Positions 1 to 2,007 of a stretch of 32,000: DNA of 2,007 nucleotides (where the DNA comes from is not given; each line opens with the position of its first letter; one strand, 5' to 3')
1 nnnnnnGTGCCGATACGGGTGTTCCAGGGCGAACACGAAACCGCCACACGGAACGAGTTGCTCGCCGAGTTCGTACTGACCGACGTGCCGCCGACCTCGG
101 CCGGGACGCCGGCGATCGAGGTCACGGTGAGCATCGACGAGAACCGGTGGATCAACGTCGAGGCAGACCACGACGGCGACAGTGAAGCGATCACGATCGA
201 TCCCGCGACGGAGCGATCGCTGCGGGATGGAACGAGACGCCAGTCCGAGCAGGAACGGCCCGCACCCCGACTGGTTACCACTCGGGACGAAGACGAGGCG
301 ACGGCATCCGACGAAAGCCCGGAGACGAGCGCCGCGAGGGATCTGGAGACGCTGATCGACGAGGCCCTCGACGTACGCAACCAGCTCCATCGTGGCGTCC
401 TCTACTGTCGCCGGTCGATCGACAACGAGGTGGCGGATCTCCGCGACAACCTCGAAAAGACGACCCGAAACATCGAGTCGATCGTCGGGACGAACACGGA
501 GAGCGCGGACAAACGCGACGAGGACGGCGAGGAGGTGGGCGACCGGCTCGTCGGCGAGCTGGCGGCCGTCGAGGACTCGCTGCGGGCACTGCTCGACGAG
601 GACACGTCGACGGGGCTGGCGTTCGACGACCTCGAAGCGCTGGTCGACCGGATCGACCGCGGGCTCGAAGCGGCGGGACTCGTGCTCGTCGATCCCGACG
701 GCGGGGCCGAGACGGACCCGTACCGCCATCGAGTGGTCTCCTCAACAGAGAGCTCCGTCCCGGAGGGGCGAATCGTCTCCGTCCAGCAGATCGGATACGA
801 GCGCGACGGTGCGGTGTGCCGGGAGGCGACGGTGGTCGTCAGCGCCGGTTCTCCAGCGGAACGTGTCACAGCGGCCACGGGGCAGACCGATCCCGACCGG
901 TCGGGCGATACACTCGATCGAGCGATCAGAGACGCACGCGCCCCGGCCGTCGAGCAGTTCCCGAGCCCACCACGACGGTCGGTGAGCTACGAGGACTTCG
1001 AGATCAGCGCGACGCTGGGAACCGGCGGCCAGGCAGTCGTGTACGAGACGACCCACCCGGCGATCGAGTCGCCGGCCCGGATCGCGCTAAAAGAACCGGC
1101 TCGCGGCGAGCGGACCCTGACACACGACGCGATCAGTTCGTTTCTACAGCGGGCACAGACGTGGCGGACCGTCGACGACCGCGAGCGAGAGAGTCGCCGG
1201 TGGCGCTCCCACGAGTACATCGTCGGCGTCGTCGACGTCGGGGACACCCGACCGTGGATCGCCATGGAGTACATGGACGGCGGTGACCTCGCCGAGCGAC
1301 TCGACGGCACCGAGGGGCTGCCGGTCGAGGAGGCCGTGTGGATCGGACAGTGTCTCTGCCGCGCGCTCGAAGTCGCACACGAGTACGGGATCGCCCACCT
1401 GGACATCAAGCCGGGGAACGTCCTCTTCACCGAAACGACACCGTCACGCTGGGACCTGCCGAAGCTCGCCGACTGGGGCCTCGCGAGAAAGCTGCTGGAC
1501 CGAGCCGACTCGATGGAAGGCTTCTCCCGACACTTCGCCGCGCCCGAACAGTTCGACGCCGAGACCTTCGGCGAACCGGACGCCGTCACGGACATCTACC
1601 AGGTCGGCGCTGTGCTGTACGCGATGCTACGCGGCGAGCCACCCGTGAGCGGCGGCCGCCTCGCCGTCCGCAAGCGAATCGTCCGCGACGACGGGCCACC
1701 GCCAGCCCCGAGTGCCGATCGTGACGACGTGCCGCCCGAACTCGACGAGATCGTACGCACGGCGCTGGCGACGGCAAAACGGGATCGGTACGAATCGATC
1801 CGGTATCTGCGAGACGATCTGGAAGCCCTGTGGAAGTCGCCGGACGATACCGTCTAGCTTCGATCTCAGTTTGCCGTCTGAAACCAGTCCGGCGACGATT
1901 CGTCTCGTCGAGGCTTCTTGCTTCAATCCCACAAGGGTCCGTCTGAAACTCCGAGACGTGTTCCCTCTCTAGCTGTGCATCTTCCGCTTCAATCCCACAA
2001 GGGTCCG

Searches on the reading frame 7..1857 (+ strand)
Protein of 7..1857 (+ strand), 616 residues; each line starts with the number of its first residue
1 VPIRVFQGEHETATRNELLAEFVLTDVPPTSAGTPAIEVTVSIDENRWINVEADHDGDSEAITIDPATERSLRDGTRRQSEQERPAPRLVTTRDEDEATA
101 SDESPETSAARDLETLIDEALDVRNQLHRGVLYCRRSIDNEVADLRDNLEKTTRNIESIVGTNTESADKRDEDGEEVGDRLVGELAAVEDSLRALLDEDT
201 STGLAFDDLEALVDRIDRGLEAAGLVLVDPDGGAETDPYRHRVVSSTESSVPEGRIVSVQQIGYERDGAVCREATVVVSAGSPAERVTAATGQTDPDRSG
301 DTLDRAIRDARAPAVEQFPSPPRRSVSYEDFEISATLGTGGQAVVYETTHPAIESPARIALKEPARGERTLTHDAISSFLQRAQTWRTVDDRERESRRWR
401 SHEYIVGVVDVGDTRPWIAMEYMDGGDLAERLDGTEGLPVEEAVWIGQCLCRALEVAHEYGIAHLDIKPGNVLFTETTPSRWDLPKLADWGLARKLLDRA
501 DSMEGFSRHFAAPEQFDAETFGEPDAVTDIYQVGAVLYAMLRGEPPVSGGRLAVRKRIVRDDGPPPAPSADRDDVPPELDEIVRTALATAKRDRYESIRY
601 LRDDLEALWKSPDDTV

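Call 6: search_protein_families(library=pfam, proteins=[window:7-1857:+], max_evalue=0.001)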
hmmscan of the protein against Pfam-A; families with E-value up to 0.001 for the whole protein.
window:7-1857:+ (616 aa): 4 families
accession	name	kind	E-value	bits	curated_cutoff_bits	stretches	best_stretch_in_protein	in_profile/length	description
PF00069.31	Pkinase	-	6.5e-25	88.4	31.7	1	332-594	2-251/263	Protein kinase domain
PF00012.26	HSP70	-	5e-14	51.9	20.6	1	2-153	432-575/599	Hsp70 protein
PF07714.23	PK_Tyr_Ser-Thr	-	2.3e-12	47.2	23.1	1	335-595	5-249/258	Protein tyrosine and serine/threonine kinase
PF01025.24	GrpE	-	4.3e-11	43.2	25.8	1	138-279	23-164/165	GrpE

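Call 27: search_protein_families(library=padloc, proteins=[window:7-1857:+], max_evalue=0.001)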
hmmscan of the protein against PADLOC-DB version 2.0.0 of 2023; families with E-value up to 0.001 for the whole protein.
window:7-1857:+ (616 aa): 30 families (the best 25 are shown)
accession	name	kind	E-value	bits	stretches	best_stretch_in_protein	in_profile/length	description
PDLC04042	PD-T4-6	-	1.3e-44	151.1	1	326-611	6-275/292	-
PDLC04138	mad6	-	2.7e-39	133.6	1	324-614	46-319/659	mads_6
PDLC04053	PD-T4-6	-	6.8e-37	125.6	1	330-608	10-271/311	-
PDLC04061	PD-T4-6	-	7.6e-37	126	1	327-610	14-285/510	-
PDLC04052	PD-T4-6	-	4.3e-34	116.6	1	401-608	67-276/496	-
PDLC04043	PD-T4-6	-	7.2e-34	115.6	1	332-607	18-276/452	-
PDLC04060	PD-T4-6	-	2.4e-33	113.8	1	391-612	56-273/486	-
PDLC04054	PD-T4-6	-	4.8e-33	113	1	331-610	12-275/347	-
PDLC04047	PD-T4-6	-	4.8e-33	112.6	1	326-609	7-273/327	-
PDLC04048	PD-T4-6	-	1.9e-31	107.7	1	331-606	12-270/354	-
PDLC04041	PD-T4-6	-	6.6e-30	102.7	1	309-602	12-287/443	-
PDLC04040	PD-T4-6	-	1.7e-29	101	1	415-607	77-264/547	-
PDLC04039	PD-T4-6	-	1.2e-27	95.1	1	328-597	13-264/458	-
PDLC04057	PD-T4-6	-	1.4e-26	91.5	1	331-607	10-269/443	-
PDLC04050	PD-T4-6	-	2.5e-20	70.8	1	401-608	121-326/480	-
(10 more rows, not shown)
